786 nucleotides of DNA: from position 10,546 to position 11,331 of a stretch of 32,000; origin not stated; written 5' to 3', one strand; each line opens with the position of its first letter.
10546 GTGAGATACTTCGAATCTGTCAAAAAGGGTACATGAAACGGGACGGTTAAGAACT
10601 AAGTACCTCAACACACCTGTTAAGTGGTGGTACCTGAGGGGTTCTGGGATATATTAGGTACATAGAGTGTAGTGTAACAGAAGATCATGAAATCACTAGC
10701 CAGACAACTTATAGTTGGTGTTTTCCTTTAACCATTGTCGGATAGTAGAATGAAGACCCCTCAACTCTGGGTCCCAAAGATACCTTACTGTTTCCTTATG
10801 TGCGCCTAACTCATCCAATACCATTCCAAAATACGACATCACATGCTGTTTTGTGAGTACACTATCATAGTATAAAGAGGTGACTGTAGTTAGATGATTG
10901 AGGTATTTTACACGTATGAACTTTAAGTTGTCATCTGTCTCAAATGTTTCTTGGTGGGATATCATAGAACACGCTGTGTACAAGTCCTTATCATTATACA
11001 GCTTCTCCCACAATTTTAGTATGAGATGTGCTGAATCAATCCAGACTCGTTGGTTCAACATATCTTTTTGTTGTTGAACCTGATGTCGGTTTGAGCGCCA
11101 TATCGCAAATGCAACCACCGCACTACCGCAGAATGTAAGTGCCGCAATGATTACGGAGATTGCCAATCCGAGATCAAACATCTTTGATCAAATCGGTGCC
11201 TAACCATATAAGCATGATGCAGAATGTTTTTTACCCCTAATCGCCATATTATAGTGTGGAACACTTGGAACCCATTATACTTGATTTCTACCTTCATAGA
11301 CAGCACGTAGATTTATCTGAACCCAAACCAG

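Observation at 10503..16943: AT-rich 6.4-kb island enclosed by 50-nt inverted repeats: candidate mobile defence island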

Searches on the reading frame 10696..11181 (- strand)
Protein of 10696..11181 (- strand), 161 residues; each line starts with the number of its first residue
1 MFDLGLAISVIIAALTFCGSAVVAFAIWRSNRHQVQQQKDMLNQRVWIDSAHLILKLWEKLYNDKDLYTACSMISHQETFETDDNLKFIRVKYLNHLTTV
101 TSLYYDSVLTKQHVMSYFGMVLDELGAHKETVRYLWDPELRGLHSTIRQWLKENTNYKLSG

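Call 6: search_protein_families(library=pfam, proteins=[window:10696-11181:-], max_evalue=0.01)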
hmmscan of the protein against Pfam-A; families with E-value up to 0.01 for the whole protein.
window:10696-11181:- (161 aa): 0 families

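Call 7: search_protein_families(library=padloc, proteins=[window:10696-11181:-], max_evalue=0.01)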
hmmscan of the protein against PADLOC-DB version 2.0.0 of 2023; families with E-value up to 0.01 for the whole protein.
window:10696-11181:- (161 aa): 0 families

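Call 62: search_protein_families(library=ncbifam, proteins=[window:10696-11181:-], max_evalue=0.01)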
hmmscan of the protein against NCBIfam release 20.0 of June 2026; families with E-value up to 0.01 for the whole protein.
window:10696-11181:- (161 aa): 0 families
